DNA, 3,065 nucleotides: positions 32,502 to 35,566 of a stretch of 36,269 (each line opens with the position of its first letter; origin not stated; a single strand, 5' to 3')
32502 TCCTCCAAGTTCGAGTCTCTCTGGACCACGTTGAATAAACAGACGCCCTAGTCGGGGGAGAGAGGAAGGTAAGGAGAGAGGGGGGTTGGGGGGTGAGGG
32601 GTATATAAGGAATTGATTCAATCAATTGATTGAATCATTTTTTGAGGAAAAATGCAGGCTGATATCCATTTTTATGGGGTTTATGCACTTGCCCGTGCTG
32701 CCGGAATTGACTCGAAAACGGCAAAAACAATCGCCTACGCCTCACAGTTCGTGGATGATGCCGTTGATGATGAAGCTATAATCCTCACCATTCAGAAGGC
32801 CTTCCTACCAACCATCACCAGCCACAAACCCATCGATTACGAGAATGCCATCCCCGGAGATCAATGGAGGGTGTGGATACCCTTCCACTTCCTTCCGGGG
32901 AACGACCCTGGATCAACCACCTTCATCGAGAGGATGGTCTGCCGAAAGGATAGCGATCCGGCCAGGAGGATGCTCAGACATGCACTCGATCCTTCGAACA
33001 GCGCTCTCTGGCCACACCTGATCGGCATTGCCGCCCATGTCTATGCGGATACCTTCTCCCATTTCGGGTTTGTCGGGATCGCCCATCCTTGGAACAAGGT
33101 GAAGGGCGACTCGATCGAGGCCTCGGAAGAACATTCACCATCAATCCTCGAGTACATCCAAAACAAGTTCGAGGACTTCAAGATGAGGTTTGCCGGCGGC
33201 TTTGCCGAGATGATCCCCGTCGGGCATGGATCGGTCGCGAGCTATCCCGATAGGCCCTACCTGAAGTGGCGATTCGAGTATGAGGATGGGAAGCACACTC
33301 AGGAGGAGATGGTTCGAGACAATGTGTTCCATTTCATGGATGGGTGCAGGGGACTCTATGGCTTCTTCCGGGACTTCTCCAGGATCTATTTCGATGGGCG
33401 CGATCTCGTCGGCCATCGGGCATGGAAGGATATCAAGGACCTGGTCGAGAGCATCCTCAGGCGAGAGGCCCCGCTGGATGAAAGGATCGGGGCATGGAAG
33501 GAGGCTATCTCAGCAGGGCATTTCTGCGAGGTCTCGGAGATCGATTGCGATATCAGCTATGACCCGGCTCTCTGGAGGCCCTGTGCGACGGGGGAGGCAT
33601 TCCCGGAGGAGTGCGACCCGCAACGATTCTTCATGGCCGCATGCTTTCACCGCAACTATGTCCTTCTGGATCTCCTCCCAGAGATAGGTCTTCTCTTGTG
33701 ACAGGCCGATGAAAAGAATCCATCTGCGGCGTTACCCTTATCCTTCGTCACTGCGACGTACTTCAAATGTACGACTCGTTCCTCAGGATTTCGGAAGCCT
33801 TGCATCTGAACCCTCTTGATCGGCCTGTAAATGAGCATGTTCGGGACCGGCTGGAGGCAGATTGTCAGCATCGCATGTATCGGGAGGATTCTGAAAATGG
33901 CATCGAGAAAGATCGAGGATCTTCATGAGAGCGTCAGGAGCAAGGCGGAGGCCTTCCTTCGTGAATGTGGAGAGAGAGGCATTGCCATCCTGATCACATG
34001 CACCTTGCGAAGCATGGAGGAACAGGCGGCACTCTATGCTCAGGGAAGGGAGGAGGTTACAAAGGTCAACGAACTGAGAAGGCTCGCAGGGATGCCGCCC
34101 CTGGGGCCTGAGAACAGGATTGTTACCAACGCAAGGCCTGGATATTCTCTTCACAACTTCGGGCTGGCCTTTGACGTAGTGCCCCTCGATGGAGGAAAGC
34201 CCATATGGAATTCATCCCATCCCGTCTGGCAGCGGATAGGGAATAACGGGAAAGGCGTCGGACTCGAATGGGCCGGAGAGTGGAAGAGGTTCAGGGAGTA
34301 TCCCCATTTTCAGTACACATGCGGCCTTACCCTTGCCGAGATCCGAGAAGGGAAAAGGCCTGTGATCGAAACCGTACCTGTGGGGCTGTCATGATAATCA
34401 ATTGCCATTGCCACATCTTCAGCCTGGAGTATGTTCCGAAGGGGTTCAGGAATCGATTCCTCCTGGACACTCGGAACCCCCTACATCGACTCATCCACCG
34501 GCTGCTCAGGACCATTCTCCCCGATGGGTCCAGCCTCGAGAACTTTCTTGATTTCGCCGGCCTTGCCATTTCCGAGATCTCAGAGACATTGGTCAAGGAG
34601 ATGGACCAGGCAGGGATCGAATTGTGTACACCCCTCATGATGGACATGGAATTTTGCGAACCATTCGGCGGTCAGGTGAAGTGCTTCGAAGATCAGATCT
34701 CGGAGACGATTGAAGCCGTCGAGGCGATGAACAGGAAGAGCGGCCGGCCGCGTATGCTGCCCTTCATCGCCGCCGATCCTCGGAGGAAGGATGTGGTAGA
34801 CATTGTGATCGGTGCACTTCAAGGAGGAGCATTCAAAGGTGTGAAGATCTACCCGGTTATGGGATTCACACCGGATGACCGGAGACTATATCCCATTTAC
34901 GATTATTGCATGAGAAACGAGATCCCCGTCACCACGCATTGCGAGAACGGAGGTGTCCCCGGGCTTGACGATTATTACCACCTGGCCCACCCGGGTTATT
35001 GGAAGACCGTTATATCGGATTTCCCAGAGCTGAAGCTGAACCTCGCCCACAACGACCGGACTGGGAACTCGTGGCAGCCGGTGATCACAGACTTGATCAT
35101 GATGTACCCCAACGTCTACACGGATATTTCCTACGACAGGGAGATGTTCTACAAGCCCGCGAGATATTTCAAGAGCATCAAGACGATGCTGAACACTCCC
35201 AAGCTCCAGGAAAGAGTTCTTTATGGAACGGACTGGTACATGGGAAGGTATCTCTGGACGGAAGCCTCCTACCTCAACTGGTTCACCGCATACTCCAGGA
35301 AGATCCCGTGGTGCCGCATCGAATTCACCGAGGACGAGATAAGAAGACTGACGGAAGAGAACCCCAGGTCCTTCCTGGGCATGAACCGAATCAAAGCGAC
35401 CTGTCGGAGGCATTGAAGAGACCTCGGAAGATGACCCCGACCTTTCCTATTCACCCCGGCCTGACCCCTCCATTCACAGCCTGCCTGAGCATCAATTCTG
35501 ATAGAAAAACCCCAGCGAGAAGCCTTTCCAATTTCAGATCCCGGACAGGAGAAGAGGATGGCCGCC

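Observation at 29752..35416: Candidate undescribed module: cytoplasmic clostripain-like protease co-encoded with membrane, DNA, lipid and cell-wall attacking proteins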

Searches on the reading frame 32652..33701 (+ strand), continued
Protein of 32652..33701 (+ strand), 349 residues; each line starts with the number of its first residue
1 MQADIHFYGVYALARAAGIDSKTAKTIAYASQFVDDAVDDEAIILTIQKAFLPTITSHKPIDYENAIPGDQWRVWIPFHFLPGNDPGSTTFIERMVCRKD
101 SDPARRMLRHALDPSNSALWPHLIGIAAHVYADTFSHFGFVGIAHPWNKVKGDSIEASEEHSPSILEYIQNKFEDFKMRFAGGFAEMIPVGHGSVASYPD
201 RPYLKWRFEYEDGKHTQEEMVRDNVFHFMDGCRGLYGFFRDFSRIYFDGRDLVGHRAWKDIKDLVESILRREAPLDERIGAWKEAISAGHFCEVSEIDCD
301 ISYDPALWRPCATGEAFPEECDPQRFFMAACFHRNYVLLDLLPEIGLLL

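Call 67: fold_search(model_id=the predicted structure, library=pdb)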
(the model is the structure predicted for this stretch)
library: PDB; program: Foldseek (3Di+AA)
matches with E <= 10: 23; with E <= 0.001: 0
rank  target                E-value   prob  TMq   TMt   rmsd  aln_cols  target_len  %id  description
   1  1ca1                  1.3e+00  0.08  0.21  0.21  18.4       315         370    9  ALPHA-TOXIN FROM CLOSTRIDIUM PERFRINGENS (released 1999-05-04)
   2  2wxu                  1.6e+00  0.07  0.20  0.19  19.0       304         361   10  Clostridium perfringens alpha-toxin strain NCTC8237 mutant T74I (released 2009-11-17)
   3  8p1j                  3.7e+00  0.01  0.12  0.05  23.6       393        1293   12  Structure of hantaan orthohantavirus (HTNV) polymerase - Apo core (released 2024-05-22)
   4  9v4h_A                4.1e+00  0.02  0.13  0.14  23.0       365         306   13  Prenyltransferase Ord1 Q216A-FSPP (released 2025-10-01)
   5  8art_A                5.0e+00  0.01  0.10  0.09  21.5       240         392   10  ABC transporter binding protein MalE from Streptomyces scabiei in complex with maltose (released 2023-08-30)
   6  7sl8_A                5.0e+00  0.01  0.11  0.07  25.0       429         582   12  CryoEM structure of SGLT1 at 3.4 A resolution (released 2021-12-15)
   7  1m4y_A                6.1e+00  0.03  0.12  0.22  17.2       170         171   12  Crystal structure of HslV from Thermotoga maritima (released 2003-05-06)
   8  1qm6_A                6.1e+00  0.02  0.20  0.19  20.0       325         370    9  Closed form of Clostridium perfringens alpha-toxin strain NCTC8237 (released 1999-09-27)
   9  3wgd_F                6.4e+00  0.03  0.10  0.23  11.4        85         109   14  Crystal structure of ERp46 Trx1 (released 2014-06-25)
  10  8cvi_A                6.4e+00  0.01  0.13  0.16  32.2       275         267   11  Cryo-EM structure of the supercoiled EPEC H6 flagellar filament core Curly I waveform (released 2022-09-07)
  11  5n1q_A                6.4e+00  0.01  0.14  0.10  21.0       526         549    9  METHYL-COENZYME M REDUCTASE III FROM METHANOTHERMOCOCCUS THERMOLITHOTROPHICUS AT 1.9 A RESOLUTION (released 2017-06-14)
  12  3euj_A                6.4e+00  0.01  0.08  0.07  17.6       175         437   12  Crystal structure of MukE-MukF(residues 292-443)-MukB(head domain)-ATPgammaS complex, symmetric dimer (released 2009-01-20)
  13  3wgd_G                6.8e+00  0.03  0.09  0.23  11.7        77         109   16  Crystal structure of ERp46 Trx1 (released 2014-06-25)
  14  3wgd_A                7.1e+00  0.03  0.10  0.24  11.5        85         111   14  Crystal structure of ERp46 Trx1 (released 2014-06-25)
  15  7lto_A                7.5e+00  0.01  0.10  0.10  22.6       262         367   14  Nse5-6 complex (released 2021-05-19)
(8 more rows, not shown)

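Call 79: search_protein_families(library=ncbifam, proteins=[window:32652-33701:+], max_evalue=0.001)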
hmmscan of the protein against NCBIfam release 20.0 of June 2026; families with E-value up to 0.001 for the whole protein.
window:32652-33701:+ (349 aa): 0 families

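Call 81: search_solved_structures(query=A3, max_evalue=10, show_alignments=1)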
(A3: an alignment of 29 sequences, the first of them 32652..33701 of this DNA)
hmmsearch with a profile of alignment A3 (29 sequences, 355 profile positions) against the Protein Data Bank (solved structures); distinct sequences matched with E-value up to 10: 3.
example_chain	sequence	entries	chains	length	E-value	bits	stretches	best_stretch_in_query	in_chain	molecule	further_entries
6xf2_A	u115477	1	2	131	0.19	14.3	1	196-270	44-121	Nesprin-1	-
4gr7_X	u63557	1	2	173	1.2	11.7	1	195-297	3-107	Gamma-crystallin D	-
5cwn_A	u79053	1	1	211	1.4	11.4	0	211-281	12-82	Designed helical repeat protein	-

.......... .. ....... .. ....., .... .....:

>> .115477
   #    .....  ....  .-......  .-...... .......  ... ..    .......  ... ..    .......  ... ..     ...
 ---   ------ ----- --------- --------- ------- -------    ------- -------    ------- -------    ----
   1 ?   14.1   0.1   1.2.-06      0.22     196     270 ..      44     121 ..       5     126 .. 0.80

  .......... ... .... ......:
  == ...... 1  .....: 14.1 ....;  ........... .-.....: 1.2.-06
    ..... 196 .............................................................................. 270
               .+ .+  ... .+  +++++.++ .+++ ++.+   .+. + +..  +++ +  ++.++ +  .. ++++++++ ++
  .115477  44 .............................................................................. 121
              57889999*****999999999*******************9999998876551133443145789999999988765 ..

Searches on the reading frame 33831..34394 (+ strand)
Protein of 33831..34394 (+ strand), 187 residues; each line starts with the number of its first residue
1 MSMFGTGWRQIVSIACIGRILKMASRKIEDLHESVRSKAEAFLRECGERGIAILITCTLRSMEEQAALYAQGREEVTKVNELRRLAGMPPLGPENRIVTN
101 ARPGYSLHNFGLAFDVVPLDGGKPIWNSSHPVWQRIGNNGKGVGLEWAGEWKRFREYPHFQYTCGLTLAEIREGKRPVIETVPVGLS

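Call 3: search_protein_families(library=pfam, proteins=[window:33831-34394:+], max_evalue=0.1)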
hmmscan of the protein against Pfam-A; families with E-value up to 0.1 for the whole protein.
window:33831-34394:+ (187 aa): 2 families
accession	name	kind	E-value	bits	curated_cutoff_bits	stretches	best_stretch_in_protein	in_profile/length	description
PF13539.11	Peptidase_M15_4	-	1e-11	45.7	25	1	103-162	5-70/70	D-alanyl-D-alanine carboxypeptidase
PF02557.22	VanY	-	5.9e-10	39.5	25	1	30-123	3-81/132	D-alanyl-D-alanine carboxypeptidase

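Call 5: search_protein_families(library=padloc, proteins=[window:33831-34394:+], max_evalue=0.01)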
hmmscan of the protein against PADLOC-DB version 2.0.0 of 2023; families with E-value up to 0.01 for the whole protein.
window:33831-34394:+ (187 aa): 0 families

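Call 6: search_protein_families(library=phrogs, proteins=[window:33831-34394:+], max_evalue=0.01)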
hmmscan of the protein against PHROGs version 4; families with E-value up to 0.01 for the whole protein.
window:33831-34394:+ (187 aa): 5 families
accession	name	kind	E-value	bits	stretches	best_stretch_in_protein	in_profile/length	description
phrog_2649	-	lysis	4.6e-31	109.6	1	26-181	8-146/261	endolysin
phrog_465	-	lysis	4.1e-27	96.2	1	22-165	47-168/292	endolysin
phrog_6523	-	lysis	6.9e-23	82.7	2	96-163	64-130/255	endolysin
phrog_15351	-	lysis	2.9e-22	80.3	1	21-162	9-136/289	endolysin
phrog_5115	-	moron, auxiliary metabolic gene and host takeover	8.6e-21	75.4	1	26-163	11-122/283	ferredoxin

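Call 79: search_protein_families(library=ncbifam, proteins=[window:33897-34394:+], max_evalue=0.001)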
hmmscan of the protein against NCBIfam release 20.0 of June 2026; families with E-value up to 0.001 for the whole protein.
window:33897-34394:+ (165 aa): 0 families

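Call 84: search_solved_structures(query=window:33897-34394:+, max_evalue=0.01, show_alignments=1)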
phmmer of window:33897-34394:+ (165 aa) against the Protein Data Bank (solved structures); distinct sequences matched with E-value up to 0.01: 7.
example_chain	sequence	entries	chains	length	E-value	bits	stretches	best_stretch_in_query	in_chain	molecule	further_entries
2vo9_A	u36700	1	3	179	4.2e-18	68.7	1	74-141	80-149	L-ALANYL-D-GLUTAMATE PEPTIDASE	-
6akv_A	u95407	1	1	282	1.2e-14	57.5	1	6-140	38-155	LysB4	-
8q2g_A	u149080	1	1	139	4.4e-05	26.4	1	81-140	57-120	Peptidoglycan L-alanyl-D-glutamate endopeptidase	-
23ri_A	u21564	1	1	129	6.1e-05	25.9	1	82-140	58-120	Peptidase M15C domain-containing protein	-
5opz_A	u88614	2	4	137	0.00011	25.1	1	83-141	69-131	ChiX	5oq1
4d0y_A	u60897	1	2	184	0.0082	19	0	77-100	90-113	DACB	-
4ox5_A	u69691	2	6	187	0.0084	18.9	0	77-100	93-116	LdcB LD-carboxypeptidase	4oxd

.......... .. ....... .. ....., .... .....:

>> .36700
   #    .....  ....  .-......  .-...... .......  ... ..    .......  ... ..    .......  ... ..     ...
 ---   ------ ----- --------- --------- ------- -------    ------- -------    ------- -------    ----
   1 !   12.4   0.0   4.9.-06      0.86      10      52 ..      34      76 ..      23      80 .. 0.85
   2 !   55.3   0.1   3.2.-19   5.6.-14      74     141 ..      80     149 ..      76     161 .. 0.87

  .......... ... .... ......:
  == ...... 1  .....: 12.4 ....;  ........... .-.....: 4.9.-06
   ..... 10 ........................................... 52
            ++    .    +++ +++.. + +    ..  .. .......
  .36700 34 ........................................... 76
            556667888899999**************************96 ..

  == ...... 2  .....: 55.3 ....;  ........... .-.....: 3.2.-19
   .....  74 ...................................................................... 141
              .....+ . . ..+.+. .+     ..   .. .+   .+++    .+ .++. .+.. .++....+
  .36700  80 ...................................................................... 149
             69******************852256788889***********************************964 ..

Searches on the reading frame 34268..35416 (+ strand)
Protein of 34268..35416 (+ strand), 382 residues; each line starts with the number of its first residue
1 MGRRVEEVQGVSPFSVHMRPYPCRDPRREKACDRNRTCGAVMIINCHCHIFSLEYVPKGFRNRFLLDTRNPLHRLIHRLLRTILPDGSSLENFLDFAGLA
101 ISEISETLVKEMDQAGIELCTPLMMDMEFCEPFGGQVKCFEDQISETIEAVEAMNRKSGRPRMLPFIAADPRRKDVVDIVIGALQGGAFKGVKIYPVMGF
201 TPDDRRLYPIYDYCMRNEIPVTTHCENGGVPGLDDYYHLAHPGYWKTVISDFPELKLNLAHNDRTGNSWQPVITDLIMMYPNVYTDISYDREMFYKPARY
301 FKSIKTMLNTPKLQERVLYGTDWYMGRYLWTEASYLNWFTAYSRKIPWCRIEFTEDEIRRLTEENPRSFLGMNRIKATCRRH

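Call 3: search_protein_families(library=pfam, proteins=[window:34268-35416:+], max_evalue=0.1)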
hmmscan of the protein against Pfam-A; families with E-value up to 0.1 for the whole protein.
window:34268-35416:+ (382 aa): 1 family
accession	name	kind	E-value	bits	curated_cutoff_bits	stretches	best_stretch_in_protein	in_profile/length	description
PF04909.20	Amidohydro_2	-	1.1e-16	61.9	26.4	1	161-371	78-288/289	Amidohydrolase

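Call 5: search_protein_families(library=padloc, proteins=[window:34268-35416:+], max_evalue=0.01)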
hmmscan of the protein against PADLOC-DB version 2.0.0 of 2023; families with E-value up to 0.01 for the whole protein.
window:34268-35416:+ (382 aa): 0 families

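Call 6: search_protein_families(library=phrogs, proteins=[window:34268-35416:+], max_evalue=0.01)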
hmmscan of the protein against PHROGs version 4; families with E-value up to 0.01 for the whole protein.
window:34268-35416:+ (382 aa): 0 families

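Call 79: search_protein_families(library=ncbifam, proteins=[window:34391-35416:+], max_evalue=0.001)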
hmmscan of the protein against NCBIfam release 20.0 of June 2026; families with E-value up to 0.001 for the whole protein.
window:34391-35416:+ (341 aa): 0 families

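Call 85: search_solved_structures(query=window:34391-35416:+, max_evalue=0.01)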
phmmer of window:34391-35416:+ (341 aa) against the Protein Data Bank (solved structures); distinct sequences matched with E-value up to 0.01: 2.
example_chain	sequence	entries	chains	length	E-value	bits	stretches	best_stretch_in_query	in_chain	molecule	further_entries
3irs_A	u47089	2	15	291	8.1e-08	35.1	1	155-298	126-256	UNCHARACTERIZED PROTEIN BB4693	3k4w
8vd6_A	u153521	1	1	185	0.008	18.6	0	36-70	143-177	CAP REPEAT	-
